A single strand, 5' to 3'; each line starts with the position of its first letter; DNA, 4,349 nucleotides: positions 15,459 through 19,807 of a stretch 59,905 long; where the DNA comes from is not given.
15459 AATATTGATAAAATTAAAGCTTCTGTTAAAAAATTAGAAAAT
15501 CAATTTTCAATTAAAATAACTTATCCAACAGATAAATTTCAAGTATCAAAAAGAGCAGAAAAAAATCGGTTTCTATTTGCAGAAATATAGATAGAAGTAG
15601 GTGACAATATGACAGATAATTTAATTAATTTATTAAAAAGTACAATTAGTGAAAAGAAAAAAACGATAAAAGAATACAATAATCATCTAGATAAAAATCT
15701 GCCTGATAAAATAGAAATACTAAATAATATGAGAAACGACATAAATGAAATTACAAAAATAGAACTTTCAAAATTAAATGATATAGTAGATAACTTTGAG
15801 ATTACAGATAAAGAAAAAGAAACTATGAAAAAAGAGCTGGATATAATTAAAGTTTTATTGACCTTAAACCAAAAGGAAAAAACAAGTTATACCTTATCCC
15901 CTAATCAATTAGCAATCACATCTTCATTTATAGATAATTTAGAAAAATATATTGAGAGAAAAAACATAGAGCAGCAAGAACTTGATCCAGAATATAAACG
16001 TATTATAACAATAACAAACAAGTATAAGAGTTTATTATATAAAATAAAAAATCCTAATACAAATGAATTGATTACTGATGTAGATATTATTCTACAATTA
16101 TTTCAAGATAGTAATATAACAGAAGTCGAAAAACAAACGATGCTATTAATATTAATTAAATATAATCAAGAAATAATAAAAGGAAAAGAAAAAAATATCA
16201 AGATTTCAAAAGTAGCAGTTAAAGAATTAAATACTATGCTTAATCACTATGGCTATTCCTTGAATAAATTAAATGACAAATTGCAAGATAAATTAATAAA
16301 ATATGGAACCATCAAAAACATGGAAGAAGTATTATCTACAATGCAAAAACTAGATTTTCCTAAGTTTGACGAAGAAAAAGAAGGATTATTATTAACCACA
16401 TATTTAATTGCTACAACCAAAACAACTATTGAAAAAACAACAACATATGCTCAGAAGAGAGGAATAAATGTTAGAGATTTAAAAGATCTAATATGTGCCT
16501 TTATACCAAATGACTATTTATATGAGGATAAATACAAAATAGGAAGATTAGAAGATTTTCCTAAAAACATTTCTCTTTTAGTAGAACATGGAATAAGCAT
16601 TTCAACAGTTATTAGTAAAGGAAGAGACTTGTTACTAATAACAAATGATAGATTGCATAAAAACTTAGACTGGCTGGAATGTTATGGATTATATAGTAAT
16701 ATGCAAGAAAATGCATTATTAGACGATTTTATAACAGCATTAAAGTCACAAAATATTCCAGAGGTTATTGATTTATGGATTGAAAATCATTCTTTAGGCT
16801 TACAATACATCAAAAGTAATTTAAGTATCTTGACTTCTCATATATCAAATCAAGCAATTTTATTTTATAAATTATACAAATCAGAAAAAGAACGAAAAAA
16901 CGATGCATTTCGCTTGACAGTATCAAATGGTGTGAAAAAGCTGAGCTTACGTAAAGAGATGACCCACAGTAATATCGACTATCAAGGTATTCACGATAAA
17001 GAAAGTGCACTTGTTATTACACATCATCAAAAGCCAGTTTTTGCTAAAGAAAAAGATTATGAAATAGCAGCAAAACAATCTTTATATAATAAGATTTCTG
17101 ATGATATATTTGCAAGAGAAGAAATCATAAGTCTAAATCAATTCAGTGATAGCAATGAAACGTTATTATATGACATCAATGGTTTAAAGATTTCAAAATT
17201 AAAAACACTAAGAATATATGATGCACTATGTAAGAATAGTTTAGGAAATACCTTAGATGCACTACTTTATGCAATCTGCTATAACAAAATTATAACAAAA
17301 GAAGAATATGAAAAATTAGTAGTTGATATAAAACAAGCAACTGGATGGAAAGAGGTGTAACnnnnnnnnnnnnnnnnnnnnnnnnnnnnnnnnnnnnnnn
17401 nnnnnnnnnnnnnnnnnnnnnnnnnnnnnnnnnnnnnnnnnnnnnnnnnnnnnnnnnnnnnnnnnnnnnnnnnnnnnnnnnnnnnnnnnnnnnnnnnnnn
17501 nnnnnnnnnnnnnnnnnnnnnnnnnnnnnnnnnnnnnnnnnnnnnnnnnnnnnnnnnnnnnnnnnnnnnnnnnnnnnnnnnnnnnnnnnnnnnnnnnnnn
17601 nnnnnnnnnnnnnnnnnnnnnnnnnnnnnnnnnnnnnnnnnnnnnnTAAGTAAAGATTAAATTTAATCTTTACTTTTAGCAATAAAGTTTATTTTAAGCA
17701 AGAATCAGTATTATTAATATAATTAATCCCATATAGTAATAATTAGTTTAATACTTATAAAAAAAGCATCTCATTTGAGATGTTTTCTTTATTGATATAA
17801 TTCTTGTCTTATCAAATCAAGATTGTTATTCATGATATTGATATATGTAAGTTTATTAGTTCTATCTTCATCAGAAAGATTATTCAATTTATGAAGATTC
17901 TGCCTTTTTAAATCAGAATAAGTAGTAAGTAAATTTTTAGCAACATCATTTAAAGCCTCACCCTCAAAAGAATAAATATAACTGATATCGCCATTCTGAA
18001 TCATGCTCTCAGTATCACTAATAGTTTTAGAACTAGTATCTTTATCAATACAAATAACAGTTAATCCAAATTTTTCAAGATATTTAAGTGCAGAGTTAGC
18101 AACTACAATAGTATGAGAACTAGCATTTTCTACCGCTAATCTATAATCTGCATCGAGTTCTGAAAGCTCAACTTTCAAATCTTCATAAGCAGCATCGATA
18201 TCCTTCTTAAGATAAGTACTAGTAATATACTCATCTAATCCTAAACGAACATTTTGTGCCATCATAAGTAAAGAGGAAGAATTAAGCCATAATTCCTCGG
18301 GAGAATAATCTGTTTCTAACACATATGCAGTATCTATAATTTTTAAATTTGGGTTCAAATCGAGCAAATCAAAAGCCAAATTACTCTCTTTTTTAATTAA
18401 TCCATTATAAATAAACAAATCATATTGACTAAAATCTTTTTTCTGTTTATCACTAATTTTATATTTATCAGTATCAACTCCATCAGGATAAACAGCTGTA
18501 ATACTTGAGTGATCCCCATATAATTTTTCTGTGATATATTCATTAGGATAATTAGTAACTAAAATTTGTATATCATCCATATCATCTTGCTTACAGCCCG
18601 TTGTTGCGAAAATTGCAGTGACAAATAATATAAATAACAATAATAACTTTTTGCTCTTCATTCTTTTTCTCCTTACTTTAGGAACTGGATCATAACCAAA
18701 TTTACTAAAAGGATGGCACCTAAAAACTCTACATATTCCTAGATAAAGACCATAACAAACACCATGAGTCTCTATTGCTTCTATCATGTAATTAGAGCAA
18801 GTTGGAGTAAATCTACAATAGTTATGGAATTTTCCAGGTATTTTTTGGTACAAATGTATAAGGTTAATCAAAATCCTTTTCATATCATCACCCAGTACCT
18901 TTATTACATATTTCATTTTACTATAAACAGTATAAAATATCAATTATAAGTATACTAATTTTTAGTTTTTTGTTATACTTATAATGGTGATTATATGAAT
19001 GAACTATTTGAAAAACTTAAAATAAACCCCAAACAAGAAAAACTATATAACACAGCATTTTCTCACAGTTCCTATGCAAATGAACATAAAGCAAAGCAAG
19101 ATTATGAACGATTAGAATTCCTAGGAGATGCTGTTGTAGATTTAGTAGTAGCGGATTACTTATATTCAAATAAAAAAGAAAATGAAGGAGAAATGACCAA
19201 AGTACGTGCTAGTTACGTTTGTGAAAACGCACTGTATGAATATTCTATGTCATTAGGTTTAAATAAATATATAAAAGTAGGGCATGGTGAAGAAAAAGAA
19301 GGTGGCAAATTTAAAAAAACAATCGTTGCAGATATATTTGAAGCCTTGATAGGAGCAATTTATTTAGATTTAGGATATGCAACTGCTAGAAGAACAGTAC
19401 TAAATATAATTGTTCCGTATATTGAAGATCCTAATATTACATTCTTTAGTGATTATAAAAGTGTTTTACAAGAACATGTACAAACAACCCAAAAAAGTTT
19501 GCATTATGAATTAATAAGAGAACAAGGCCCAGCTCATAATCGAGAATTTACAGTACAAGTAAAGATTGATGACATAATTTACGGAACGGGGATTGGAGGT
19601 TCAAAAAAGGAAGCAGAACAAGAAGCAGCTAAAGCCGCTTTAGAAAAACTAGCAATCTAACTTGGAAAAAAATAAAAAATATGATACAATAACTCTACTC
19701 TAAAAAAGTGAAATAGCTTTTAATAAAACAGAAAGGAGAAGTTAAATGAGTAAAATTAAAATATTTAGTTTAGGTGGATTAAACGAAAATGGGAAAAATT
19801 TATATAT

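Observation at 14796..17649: Self-contained three-gene operon of unrecognisable helical proteins: best candidate for an undescribed system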

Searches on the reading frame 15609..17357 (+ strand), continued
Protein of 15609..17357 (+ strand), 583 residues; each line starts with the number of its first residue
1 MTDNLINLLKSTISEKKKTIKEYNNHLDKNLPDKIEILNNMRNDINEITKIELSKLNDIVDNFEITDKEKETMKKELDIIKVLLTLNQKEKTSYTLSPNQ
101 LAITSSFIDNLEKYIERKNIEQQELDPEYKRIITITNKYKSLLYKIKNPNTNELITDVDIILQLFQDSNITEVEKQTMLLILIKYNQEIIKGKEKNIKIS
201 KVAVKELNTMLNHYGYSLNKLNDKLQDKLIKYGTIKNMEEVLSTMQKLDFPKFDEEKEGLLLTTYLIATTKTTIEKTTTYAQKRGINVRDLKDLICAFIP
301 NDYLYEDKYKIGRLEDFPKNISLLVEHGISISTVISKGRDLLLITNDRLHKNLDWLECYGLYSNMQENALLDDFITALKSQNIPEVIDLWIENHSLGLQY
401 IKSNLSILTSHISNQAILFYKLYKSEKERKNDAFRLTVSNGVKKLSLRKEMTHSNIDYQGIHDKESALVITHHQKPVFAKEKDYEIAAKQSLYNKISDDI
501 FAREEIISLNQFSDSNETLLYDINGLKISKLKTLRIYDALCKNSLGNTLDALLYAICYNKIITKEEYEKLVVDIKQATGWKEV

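Call 90: search_dna_similar(query=L024:6001-7821:+, collection=plasmids, mode=protein, max_evalue=0.001, max_rows=10)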
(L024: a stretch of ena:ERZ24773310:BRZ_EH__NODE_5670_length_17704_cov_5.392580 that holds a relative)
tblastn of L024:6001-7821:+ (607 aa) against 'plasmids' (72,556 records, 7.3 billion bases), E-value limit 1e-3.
No match.

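Call 92: find_encoding_contigs(protein=P0163, flank=9000, max_places=1)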
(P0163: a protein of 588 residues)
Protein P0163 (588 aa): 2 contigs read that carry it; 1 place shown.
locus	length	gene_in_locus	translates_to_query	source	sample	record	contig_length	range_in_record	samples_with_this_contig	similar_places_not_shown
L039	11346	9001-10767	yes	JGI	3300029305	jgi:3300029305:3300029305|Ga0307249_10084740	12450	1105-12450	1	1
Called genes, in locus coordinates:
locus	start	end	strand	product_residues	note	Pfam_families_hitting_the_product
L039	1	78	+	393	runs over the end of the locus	?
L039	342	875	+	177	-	PF09997:DUF2238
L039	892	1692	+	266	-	PF04018:VCA0040-like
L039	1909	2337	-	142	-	PF06541:ABC_trans_CmpB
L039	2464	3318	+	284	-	PF00303:Thymidylat_synt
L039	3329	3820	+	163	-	PF00186:DHFR_1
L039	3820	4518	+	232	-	PF02223:Thymidylate_kin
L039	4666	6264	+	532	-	-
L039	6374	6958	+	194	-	-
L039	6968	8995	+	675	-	-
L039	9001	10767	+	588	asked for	-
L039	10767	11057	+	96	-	-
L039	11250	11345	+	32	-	?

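Call 93: find_encoding_contigs(protein=P0241, flank=9000, max_places=1)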
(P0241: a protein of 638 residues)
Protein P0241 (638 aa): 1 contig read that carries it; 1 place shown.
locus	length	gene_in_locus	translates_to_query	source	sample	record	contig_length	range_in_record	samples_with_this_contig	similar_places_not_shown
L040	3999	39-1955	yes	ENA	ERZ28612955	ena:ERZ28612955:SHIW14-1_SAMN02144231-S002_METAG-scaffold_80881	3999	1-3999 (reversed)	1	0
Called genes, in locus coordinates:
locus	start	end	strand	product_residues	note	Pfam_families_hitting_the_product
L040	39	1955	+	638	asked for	-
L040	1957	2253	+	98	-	-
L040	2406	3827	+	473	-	PF17802:SpaA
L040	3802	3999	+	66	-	?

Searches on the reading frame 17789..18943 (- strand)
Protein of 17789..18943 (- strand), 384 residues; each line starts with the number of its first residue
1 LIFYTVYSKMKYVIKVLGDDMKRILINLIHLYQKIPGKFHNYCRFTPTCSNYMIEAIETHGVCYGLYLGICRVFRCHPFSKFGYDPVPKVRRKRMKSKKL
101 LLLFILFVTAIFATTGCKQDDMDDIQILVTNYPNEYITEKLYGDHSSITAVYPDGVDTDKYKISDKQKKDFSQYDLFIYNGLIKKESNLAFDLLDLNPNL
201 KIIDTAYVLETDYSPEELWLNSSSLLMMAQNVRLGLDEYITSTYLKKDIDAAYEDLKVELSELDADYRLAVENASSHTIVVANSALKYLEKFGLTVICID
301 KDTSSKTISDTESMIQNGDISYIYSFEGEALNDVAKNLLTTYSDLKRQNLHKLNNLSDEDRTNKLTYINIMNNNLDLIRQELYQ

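Call 7: search_protein_families(library=pfam, proteins=[window:17789-18943:-], max_evalue=1)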
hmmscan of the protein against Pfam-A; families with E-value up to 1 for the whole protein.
window:17789-18943:- (384 aa): 4 families
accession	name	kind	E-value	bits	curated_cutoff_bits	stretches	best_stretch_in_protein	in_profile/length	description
PF01297.22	ZnuA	-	7.9e-28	98.1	29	1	127-380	1-262/263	Zinc-uptake complex component A periplasmic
PF01809.23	YidD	-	3.9e-24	84.6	27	1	22-87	1-67/67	Putative membrane protein insertion efficiency factor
PF12845.12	TBD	-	0.016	15.4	27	0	335-358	4-26/56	TBD domain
PF02327.22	BChl_A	-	0.23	10.7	25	1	298-355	73-125/355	Bacteriochlorophyll A protein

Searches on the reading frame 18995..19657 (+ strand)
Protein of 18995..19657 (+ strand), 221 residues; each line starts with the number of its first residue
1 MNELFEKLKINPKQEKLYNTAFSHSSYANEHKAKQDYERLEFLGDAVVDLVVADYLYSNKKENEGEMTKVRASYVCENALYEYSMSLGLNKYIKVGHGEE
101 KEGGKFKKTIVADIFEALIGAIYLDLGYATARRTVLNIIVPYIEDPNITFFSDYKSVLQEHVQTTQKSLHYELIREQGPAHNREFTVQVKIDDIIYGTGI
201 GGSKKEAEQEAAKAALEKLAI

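Call 94: find_related_loci(query=window:18995-19657:+, collection=metagenome_contigs, flank=10000)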
Query window:18995-19657:+ (221 aa) in metagenome_contigs; peptide patterns used: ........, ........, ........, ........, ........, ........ (x = any residue, [..] = any of these).
600 stretches matched a pattern (row limit reached: there are more); 518 encode a relative of the query (tblastn E <= 1e-3); the best 80 are kept; 80 distinct loci.
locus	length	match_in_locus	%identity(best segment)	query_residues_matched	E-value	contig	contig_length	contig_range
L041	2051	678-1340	89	1-221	3e-142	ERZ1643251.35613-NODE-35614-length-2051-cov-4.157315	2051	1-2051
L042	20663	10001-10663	94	1-221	2e-131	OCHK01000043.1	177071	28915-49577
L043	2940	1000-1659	81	1-220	1e-123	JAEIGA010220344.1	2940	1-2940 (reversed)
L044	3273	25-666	80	1-214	1e-118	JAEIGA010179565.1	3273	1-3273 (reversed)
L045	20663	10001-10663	81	1-221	5e-114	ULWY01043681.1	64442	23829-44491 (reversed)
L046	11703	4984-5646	76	1-221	1e-112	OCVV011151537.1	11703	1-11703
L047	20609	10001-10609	80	1-203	3e-110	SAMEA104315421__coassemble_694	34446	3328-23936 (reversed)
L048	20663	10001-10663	73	1-221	9e-110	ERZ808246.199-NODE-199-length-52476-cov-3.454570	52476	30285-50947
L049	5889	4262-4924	74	1-221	5e-109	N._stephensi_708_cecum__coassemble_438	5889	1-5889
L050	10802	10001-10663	73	1-221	3e-108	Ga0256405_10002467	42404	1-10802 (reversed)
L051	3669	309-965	73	1-221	2e-109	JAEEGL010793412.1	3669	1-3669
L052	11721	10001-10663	72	1-221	4e-106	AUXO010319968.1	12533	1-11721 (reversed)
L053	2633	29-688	69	1-220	2e-109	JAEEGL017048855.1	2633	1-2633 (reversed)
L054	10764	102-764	70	1-221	3e-104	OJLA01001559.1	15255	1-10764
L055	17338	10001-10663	71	1-221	4e-104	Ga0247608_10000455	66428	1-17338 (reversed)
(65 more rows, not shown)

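Call 104: search_protein_families(library=pfam, proteins=[window:18995-19657:+], max_evalue=0.00001)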
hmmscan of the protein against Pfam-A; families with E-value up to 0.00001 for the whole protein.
window:18995-19657:+ (221 aa): 3 families
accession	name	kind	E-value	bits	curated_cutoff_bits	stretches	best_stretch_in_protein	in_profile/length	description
PF14622.11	Ribonucleas_3_3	-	5e-38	130.6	35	1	15-141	2-126/128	Ribonuclease-III-like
PF00636.31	Ribonuclease_3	-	2.3e-25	89.7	27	1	38-127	1-102/102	Ribonuclease III domain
PF00035.32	dsrm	-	3.7e-23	82.3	23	1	154-219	1-66/66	Double-stranded RNA binding motif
